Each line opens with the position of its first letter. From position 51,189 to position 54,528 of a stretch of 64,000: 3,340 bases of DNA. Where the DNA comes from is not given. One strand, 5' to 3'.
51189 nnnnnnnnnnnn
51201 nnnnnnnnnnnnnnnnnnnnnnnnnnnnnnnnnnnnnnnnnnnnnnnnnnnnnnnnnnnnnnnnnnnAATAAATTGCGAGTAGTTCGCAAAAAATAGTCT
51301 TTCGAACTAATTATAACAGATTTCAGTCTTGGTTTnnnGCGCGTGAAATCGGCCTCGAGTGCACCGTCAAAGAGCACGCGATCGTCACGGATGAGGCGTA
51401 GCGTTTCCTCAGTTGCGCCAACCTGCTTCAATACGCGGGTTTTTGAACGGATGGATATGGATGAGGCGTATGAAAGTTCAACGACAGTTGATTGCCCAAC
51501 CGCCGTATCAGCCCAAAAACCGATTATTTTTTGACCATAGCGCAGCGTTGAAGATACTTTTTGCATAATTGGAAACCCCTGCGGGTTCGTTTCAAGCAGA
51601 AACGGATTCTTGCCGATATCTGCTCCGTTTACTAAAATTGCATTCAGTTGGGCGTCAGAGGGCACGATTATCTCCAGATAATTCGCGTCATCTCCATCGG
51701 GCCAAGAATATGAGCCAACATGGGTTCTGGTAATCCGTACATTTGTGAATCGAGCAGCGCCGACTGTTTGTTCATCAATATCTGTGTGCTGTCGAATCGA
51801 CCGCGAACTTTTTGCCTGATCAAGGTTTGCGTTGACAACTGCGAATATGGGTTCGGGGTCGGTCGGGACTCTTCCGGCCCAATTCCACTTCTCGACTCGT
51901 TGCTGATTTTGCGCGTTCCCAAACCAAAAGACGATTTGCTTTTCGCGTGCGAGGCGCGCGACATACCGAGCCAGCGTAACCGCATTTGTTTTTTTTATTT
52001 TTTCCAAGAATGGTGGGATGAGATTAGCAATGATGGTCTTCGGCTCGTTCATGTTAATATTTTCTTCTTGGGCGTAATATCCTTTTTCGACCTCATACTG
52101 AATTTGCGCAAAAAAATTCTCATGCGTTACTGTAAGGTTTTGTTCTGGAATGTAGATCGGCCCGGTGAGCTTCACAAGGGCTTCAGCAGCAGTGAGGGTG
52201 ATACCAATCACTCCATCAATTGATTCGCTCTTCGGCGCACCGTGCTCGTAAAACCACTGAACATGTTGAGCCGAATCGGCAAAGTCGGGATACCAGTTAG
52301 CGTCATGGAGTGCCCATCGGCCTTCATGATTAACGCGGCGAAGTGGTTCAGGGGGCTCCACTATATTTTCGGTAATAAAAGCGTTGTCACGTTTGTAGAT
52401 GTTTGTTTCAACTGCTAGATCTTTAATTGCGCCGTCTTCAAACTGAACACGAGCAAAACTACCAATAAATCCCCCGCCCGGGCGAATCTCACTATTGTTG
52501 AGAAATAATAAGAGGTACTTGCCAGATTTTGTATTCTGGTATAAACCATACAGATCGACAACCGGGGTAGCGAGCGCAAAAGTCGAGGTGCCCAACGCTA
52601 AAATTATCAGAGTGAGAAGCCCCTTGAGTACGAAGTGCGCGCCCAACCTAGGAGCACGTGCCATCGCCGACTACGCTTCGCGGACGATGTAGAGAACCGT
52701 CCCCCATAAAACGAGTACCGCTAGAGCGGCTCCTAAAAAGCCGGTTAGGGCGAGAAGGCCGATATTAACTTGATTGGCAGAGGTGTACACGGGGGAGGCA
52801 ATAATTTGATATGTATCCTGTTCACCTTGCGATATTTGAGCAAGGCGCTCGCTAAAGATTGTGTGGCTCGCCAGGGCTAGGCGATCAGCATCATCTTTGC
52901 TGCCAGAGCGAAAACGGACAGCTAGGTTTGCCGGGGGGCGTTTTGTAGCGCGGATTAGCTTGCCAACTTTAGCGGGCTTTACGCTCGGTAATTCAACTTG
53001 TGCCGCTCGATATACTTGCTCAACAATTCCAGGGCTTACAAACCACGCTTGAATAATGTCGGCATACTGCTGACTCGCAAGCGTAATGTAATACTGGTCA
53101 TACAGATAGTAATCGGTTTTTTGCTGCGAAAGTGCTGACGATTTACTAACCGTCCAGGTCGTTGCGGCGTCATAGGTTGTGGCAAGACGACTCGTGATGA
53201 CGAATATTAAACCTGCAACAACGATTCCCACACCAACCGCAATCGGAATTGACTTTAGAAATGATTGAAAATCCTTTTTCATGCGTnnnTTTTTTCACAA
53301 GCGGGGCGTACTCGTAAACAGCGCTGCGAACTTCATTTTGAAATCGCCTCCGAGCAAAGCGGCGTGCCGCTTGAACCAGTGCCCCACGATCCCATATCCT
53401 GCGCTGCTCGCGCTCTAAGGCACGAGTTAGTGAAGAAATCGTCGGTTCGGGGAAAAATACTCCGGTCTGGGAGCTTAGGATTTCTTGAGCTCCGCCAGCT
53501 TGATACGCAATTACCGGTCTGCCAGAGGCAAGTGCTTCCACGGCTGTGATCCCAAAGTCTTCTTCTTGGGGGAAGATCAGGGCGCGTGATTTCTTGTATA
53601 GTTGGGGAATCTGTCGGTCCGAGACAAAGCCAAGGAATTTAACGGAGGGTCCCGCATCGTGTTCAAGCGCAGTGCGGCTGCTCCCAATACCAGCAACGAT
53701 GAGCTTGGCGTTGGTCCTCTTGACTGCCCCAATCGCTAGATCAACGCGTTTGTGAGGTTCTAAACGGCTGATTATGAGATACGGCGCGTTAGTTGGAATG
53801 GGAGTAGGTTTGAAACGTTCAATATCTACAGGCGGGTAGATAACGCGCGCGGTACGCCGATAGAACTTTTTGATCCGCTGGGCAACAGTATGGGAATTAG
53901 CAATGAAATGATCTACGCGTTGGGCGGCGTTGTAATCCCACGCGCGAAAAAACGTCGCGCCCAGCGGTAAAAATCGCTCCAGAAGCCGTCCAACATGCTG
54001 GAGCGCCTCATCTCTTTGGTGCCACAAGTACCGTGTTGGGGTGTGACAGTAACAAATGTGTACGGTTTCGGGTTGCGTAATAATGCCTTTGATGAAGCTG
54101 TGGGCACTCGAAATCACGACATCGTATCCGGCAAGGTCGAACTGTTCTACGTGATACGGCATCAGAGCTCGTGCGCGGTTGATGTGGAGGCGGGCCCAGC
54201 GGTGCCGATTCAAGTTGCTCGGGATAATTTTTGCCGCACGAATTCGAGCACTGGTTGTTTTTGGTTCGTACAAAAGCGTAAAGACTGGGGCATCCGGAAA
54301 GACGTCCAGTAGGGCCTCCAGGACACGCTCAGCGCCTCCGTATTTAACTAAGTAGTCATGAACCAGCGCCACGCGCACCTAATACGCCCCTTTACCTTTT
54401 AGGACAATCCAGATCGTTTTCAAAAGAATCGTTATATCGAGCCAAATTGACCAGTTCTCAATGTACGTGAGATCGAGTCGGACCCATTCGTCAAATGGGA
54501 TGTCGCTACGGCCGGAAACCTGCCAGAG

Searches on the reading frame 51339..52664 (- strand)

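Call 55: search_protein_families(library=pfam, proteins=[window:51339-52664:-], max_evalue=0.0001)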
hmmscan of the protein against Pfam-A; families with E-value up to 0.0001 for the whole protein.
window:51339-52664:- (442 aa): 1 family
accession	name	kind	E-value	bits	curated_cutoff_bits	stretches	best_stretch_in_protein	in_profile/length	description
PF13196.11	DUF4012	-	5.2e-26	92.3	28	1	49-190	5-141/144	Protein of unknown function (DUF4012)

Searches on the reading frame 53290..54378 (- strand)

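Call 55: search_protein_families(library=pfam, proteins=[window:53290-54378:-], max_evalue=0.0001)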
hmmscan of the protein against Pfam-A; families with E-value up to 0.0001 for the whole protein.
window:53290-54378:- (363 aa): 4 families
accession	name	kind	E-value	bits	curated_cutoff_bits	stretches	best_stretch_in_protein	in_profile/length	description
PF00534.26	Glycos_transf_1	-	7.8e-25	87.8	26.4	1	194-322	11-153/172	Glycosyl transferases group 1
PF13692.12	Glyco_trans_1_4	-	1.7e-19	71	27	1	201-322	5-137/142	Glycosyl transferases group 1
PF13439.12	Glyco_transf_4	-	3.5e-11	43.8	28.5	1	13-188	1-170/170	Glycosyltransferase Family 4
PF20706.3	GT4-conflict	-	1.2e-08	34.8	26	1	182-331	179-349/385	Family 4 Glycosyltransferase in conflict systems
